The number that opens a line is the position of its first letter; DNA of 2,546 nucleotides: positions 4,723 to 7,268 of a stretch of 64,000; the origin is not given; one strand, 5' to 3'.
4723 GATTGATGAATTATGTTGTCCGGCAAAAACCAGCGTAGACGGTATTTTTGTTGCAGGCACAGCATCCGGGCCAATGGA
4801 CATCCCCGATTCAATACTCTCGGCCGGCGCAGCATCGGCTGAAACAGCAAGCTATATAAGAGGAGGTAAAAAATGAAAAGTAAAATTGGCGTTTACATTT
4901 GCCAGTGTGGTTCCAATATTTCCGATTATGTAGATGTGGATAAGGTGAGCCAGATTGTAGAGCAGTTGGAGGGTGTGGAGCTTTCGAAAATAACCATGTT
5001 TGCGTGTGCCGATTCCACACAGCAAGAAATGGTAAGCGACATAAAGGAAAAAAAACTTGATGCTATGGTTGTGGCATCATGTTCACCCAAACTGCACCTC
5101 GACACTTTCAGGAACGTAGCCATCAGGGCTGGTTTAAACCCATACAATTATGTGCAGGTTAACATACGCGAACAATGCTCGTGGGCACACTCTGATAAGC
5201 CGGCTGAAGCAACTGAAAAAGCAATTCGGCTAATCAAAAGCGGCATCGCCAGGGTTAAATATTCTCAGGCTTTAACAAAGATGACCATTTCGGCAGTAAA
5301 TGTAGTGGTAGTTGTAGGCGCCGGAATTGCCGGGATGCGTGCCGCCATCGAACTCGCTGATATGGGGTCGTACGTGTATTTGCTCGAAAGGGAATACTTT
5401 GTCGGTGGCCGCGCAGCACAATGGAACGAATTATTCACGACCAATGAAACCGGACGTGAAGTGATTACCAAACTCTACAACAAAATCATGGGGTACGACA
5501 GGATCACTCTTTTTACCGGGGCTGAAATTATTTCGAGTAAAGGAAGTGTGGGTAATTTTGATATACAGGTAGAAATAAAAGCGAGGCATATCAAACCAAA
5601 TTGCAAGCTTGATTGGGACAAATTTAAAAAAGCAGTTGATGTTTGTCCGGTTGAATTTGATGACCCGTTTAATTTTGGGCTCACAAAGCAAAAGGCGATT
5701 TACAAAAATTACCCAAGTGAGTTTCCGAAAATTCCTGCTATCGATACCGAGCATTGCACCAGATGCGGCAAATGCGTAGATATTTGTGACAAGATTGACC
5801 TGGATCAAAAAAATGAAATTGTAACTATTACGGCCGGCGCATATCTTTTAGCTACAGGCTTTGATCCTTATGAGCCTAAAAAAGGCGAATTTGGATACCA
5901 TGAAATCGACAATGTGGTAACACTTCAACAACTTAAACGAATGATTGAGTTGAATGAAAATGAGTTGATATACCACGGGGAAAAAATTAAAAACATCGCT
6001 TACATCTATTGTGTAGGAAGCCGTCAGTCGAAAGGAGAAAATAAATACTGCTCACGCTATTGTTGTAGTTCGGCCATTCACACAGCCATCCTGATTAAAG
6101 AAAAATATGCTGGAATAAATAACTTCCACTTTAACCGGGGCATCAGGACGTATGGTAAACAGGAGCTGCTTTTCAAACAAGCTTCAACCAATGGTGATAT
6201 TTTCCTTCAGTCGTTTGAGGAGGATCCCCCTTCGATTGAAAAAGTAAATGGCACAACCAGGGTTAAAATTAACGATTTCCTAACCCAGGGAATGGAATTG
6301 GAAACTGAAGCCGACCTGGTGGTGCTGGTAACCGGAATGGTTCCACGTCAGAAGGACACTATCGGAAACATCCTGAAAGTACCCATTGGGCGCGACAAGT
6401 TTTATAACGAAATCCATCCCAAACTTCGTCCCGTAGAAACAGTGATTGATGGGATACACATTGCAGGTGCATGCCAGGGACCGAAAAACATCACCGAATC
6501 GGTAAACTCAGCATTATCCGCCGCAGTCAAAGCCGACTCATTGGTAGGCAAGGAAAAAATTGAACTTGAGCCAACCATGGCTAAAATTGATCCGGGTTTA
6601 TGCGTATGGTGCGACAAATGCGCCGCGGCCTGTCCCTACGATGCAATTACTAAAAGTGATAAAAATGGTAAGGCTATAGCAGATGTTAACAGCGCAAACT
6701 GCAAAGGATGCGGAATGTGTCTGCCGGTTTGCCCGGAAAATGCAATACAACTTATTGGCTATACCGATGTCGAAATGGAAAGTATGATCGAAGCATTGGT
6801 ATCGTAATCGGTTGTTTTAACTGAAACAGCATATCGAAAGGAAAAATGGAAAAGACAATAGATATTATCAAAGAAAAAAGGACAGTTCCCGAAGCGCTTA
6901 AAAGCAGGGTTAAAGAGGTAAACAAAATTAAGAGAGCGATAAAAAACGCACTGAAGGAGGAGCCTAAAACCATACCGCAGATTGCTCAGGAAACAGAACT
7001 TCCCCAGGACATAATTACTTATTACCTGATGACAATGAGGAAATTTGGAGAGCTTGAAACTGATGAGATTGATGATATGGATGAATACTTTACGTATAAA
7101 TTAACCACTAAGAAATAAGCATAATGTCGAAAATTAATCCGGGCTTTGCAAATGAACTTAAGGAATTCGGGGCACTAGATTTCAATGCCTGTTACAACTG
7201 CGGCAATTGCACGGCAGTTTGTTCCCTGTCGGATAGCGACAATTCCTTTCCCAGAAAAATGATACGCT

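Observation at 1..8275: Sulfur-relay module joined to a Qmo/Hdr-like quinone-linked flavin-FeS complex in a Bacteroidota background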

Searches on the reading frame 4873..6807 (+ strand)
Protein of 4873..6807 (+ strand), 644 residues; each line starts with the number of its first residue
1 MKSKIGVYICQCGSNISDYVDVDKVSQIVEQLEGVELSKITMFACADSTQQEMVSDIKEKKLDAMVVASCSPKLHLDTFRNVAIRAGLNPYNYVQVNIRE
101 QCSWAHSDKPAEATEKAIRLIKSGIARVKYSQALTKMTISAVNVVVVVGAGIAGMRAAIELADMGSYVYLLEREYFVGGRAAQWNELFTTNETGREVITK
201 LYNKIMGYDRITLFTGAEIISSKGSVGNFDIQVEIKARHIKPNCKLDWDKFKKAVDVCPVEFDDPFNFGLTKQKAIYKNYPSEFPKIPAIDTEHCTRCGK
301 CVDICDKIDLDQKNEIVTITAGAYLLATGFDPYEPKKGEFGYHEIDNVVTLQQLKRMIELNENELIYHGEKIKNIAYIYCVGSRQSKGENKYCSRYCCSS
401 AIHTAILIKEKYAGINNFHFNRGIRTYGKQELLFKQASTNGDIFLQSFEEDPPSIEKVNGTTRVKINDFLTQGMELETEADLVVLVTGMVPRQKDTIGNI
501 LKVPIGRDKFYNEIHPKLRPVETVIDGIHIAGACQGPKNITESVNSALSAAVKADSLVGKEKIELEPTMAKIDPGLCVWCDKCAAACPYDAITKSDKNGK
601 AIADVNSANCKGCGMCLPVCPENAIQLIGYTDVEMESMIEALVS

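Call 3: search_protein_families(library=pfam, proteins=[window:4873-6807:+], max_evalue=0.01)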
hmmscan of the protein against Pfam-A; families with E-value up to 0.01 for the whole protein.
window:4873-6807:+ (644 aa): 25 families
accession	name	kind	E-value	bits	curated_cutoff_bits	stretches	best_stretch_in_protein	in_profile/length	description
PF00037.32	Fer4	-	4e-13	49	21.1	3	605-626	3-24/24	4Fe-4S binding domain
PF12838.12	Fer4_7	-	1e-12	48.8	27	2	577-624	2-52/52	4Fe-4S dicluster domain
PF13237.11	Fer4_10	-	1.6e-12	47.6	25.5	2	571-621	3-53/53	4Fe-4S dicluster domain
PF13187.11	Fer4_9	-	9.3e-12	45.2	27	2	577-625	2-52/52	4Fe-4S dicluster domain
PF14697.11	Fer4_21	-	1.4e-10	41.6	35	1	570-627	1-59/59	4Fe-4S dicluster domain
PF07992.20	Pyr_redox_2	-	1.6e-10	41.3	26.1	1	145-219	3-84/291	Pyridine nucleotide-disulphide oxidoreductase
PF13484.11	Fer4_16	-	7.6e-10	39.9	30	2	609-633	1-24/66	4Fe-4S double cluster binding domain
PF25160.1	LdpA_Fe-S-bd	-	9.8e-09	35.3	27.6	1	583-630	9-48/49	LdpA Fe-S cluster-binding domain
PF12797.12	Fer4_2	-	3e-08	33.6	24.5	2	287-305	2-20/22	4Fe-4S binding domain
PF12837.12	Fer4_6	-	3.5e-08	33.4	25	2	603-625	2-24/24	4Fe-4S binding domain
PF12831.13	FAD_oxidored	-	4.5e-08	33.2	27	1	145-206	2-65/416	FAD dependent oxidoreductase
PF00890.30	FAD_binding_2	-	4.8e-07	29.8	20.4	1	145-182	2-38/414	FAD binding domain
PF13450.12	NAD_binding_8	-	7.4e-06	26.6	21.9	1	147-186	1-40/68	NAD(P)-binding Rossmann-like domain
PF13183.11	Fer4_8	-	9.2e-06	26.5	27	0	292-306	51-65/68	4Fe-4S dicluster domain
PF13534.11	Fer4_17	-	2e-05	25.5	22.2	0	566-590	35-59/61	4Fe-4S dicluster domain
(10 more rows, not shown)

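Call 4: search_protein_families(library=ncbifam, proteins=[window:4873-6807:+], max_evalue=0.01)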
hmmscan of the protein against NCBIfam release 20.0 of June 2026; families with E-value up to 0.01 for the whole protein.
window:4873-6807:+ (644 aa): 141 families (the best 25 are shown)
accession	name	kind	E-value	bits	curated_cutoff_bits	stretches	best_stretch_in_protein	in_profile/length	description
NF040770.1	hetero_SS_HdrA2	exception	1.1e-171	572.7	1100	1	4-643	1-641/777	CoB-CoM heterodisulfide reductase HdrA2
NF041778.1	hetero_SS_HdrA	equivalog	7.1e-134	447.4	1400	1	3-643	6-651/771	ferredoxin:CoB-CoM heterodisulfide reductase subunit HdrA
NF041891.1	hdrA_Methbact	equivalog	2.8e-133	445.8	1300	1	4-643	2-636/762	ferredoxin:CoB-CoM heterodisulfide reductase subunit HdrA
TIGR01944.1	rnfB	subfamily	4.9e-13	49.1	68.7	1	535-631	75-166/190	RnfABCDGE type electron transport complex subunit B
NF009410.0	PRK12771.1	subfamily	2.5e-12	46.2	516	2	575-628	512-563/566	NAD(P)-binding protein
NF003475.0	PRK05113.1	equivalog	1.2e-10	41.6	203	1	519-629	58-164/190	electron transport complex subunit RsxB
NF010590.0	PRK13984.1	equivalog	2.4e-10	39.2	946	2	281-363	79-164/611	putative oxidoreductase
NF045992.1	CircClkLdpA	equivalog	5.7e-10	38.8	450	1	573-631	101-158/360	circadian clock protein LdpA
NF043069.1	T4HPD_activ_SAM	equivalog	8e-10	38.6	425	1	576-641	52-112/299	trans-4-hydroxy-L-proline dehydratase activase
NF005503.0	PRK07118.1-2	equivalog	8.7e-10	38.3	252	1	577-629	140-188/292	RnfABCDGE type electron transport complex subunit B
TIGR01971.1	NuoI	subfamily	8.8e-10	38.2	113.05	2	561-596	67-102/121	NADH-quinone oxidoreductase, chain I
NF038196.1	ferrodoxin_EFR1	subfamily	1.6e-09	38.1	75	1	575-627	184-231/242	EFR1 family ferrodoxin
TIGR02700.1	flavo_MJ0208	hypoth_equivalog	1.6e-09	37.4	251.35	1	571-626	144-195/234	dihydromethanopterin reductase (acceptor)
NF005415.0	PRK06991.1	equivalog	4.8e-09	36.3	281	1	564-632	74-139/284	electron transport complex subunit RsxB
NF006183.0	PRK08318.1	equivalog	5.4e-09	35.3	335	1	521-627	293-397/422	NAD-dependent dihydropyrimidine dehydrogenase subunit PreA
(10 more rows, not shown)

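Call 26: search_solved_structures(query=window:4873-6807:+, max_evalue=1e-10)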
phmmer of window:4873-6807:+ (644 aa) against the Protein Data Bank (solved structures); distinct sequences matched with E-value up to 1e-10: 7.
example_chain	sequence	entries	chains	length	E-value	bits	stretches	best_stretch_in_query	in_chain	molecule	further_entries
5odc_A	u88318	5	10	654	1.2e-135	456.4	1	3-642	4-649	Heterodisulfide reductase, subunit A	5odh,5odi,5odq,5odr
8rvu_a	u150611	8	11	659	3.1e-121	408.8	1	3-641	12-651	H(2):CoB-CoM heterodisulfide,ferredoxin reductase subunit A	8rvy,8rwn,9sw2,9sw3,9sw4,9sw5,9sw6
8rvv_A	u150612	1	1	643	4.8e-121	408.2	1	4-641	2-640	H(2):CoB-CoM heterodisulfide,ferredoxin reductase subunit A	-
9sfi_A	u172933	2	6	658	6e-121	407.9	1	3-642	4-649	CoB--CoM heterodisulfide reductase iron-sulfur subunit A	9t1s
7bkb_A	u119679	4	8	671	7.5e-109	367.9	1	3-642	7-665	CoB--CoM heterodisulfide reductase iron-sulfur subunit A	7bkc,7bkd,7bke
6tjr_A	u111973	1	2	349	1.6e-19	72.8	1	318-557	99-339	Fumarate reductase/succinate dehydrogenase flavoprotein domain protein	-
9sw6_G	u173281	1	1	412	1.2e-11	46.8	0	562-630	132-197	Polyferredoxin protein MvhB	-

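Call 42: search_solved_structures(query=window:4873-6807:+, max_evalue=1e-100, show_alignments=1)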
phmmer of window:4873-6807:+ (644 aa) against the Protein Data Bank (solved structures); distinct sequences matched with E-value up to 1e-100: 5.
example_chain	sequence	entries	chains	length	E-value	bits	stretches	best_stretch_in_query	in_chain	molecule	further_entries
5odc_A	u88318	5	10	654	1.2e-135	456.4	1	3-642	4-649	Heterodisulfide reductase, subunit A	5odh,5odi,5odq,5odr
8rvu_a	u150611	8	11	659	3.1e-121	408.8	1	3-641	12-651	H(2):CoB-CoM heterodisulfide,ferredoxin reductase subunit A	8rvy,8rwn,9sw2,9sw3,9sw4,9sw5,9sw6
8rvv_A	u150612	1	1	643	4.8e-121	408.2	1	4-641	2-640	H(2):CoB-CoM heterodisulfide,ferredoxin reductase subunit A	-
9sfi_A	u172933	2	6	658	6e-121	407.9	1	3-642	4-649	CoB--CoM heterodisulfide reductase iron-sulfur subunit A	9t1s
7bkb_A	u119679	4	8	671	7.5e-109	367.9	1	3-642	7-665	CoB--CoM heterodisulfide reductase iron-sulfur subunit A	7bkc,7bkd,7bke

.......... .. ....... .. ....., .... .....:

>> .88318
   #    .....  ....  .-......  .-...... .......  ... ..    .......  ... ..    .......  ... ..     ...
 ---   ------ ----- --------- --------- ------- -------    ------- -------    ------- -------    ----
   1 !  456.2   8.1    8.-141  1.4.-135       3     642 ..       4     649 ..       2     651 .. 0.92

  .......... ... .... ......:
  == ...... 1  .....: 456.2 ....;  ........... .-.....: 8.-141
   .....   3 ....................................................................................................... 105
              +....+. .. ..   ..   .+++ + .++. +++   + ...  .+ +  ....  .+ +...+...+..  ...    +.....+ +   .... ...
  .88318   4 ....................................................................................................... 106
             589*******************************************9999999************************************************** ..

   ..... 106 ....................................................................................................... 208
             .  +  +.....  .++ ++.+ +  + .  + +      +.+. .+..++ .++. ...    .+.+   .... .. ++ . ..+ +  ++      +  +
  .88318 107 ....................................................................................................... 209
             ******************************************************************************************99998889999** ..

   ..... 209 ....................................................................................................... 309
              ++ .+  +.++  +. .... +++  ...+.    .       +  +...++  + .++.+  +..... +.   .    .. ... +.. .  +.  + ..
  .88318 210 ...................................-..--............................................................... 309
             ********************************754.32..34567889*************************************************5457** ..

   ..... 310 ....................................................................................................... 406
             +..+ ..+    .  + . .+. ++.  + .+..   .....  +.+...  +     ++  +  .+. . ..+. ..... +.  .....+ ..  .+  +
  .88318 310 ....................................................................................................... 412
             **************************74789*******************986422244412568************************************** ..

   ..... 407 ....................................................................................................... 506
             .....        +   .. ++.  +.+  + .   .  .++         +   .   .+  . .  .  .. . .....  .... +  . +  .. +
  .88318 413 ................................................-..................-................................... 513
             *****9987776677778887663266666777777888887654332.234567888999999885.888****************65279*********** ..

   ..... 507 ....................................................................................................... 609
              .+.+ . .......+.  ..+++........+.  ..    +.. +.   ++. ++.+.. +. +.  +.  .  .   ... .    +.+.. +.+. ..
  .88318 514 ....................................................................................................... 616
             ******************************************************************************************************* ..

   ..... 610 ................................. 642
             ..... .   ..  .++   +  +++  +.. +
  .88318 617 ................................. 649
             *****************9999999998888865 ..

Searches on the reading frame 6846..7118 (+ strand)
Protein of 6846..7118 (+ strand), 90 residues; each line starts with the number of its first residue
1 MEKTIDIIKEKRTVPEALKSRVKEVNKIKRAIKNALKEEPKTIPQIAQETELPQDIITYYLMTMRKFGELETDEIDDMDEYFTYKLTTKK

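Call 3: search_protein_families(library=pfam, proteins=[window:6846-7118:+], max_evalue=0.01)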
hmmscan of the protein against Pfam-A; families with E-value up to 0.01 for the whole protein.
window:6846-7118:+ (90 aa): 2 families
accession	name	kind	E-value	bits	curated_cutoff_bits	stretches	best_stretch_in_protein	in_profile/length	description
PF01022.26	HTH_5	-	0.0014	18.9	22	1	29-68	4-43/47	Bacterial regulatory protein, arsR family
PF24270.1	HTH_Cmi2_C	-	0.0026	18.5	27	1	16-72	62-120/125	Cmi2, C-terminal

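Call 4: search_protein_families(library=ncbifam, proteins=[window:6846-7118:+], max_evalue=0.01)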
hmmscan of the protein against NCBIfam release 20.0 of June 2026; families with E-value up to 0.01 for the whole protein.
window:6846-7118:+ (90 aa): 0 families

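Call 50: find_homologous_proteins(query=window:6846-7118:+, max_evalue=0.001)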
Query window:6846-7118:+ (90 aa): 79 proteins with E <= 0.001 among 80 candidates.
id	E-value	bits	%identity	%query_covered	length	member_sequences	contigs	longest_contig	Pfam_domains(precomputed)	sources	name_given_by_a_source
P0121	1.1e-48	180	100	100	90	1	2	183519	-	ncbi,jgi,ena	-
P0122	4.3e-48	178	99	100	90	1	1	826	-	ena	-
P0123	3.0e-45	169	92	100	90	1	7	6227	-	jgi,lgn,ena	-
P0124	1.7e-34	135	73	100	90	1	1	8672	-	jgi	jgi:predicted transcriptional regulator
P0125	1.1e-33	132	71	100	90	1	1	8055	PF01022.27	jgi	-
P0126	1.5e-32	129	72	100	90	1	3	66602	-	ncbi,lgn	-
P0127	5.4e-31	124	70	100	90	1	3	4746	-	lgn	-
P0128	6.3e-31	123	69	98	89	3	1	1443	PF01022.27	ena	-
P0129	2.0e-29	119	67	100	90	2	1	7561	PF01022.27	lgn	-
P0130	1.8e-28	116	67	100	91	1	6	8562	-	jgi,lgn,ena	-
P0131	2.5e-28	115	65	86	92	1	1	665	-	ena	-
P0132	2.7e-28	115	68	93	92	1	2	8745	-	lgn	-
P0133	7.3e-28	114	64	86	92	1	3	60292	-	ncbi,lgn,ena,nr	ncbi:MAG: hypothetical protein K8R63_11975 [Bacteroidales bacterium]|nr:hypothetical protein [Bacter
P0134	9.1e-28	113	67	93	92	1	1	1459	-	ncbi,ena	-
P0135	1.3e-27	113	65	96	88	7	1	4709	-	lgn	-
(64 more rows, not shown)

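Call 55: predict_structure(alignment_id=A2)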
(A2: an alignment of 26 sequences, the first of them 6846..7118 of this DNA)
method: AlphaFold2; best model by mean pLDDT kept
length: 90 residues; sequences in the alignment: 26
mean_pLDDT: 87.7   pTM: 0.71
mean pLDDT of the five models: 87.7, 86.7, 86.6, 84.3, 84.2
residues with pLDDT >= 90: 55; 70-90: 28; 50-70: 7; < 50: 0
segments of 3 or more residues with pLDDT < 50: none
pLDDT, mean of each block of 10 residues (from residue 1): 74 83 94 94 95 95 93 78 83
secondary structure, 60 per line:
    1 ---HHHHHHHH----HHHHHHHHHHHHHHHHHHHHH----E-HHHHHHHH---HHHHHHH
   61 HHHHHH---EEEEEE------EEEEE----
elements in order: H4-11 H16-36 H43-50 H54-66 E70-75 E82-86

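Call 57: fold_search(model_id=the predicted structure, library=pdb)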
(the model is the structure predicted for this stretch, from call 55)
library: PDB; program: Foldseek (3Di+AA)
matches with E <= 10: 1839; with E <= 0.001: 0
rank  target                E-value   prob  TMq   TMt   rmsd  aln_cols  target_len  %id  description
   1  7kfs                  1.8e-03  1.00  0.62  0.41   8.2        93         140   19  Crystal structure of the MarR family transcriptional regulator from Variovorax paradoxus bound to Benzoic Acid (released 2021-11-10)
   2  3cuo_D                2.5e-03  1.00  0.53  0.51   7.4        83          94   11  Crystal structure of the predicted DNA-binding transcriptional regulator from E. coli (released 2008-06-17)
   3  3gfj                  2.7e-03  1.00  0.63  0.42   4.0        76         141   20  Crystal structure of the ST1710 mutant (R89A) protein (released 2009-08-25)
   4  7kfq                  2.7e-03  1.00  0.59  0.39  11.8        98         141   19  Crystal structure of the MarR family transcriptional regulator from Variovorax paradoxus bound to 1H-Indole-3-Carboxylic (released 2021-11-10)
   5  4yif_C                2.9e-03  1.00  0.59  0.39   6.8        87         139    9  Crystal structure of Rv0880 (released 2015-06-10)
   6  7krh                  3.0e-03  1.00  0.59  0.40   5.8        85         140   25  Crystal structure of the MarR family transcriptional regulator from Variovorax paradoxus with S28A and R46A mutations (released 2021-12-01)
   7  4a6d                  3.2e-03  1.00  0.56  0.15   6.8        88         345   11  Crystal structure of human N-acetylserotonin methyltransferase (ASMT) in complex with SAM (released 2012-11-07)
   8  7kfo                  3.2e-03  1.00  0.54  0.38   5.9        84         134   24  Crystal structure of the MarR family transcriptional regulator from Variovorax paradoxus bound to Indole 3 acetic acid (released 2021-11-10)
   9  4kmf_A                3.5e-03  1.00  0.62  0.88   1.6        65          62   14  Crystal structure of Zalpha domain from Carassius auratus PKZ in complex with Z-DNA (released 2013-07-03)
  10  3gfl                  3.5e-03  1.00  0.62  0.41   4.1        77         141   22  Crystal structure of the ST1710 mutant (R90A) protein (released 2009-08-25)
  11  7kjl                  3.7e-03  1.00  0.59  0.40   5.8        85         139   24  Crystal structure of the MarR family transcriptional regulator from Variovorax paradoxus bound to Salicylic acid (released 2021-12-01)
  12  1r23_A                3.7e-03  1.00  0.56  0.49   7.0        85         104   13  Crystal structure of the cyanobacterial metallothionein repressor SmtB in the Zn1-form (one Zn(II) per dimer) (released 2004-05-18)
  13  5yhx_N                4.2e-03  1.00  0.62  0.39   1.7        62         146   18  Structure of Lactococcus lactis ZitR, wild type (released 2017-12-06)
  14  5hs8                  4.2e-03  1.00  0.58  0.52   1.9        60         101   20  Crystal structure of the diamide-treated YodB from B. subtilis (released 2016-08-17)
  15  3gfi_A                4.2e-03  1.00  0.63  0.41   4.1        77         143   22  Crystal structure of ST1710 complexed with its promoter DNA (released 2009-08-25)
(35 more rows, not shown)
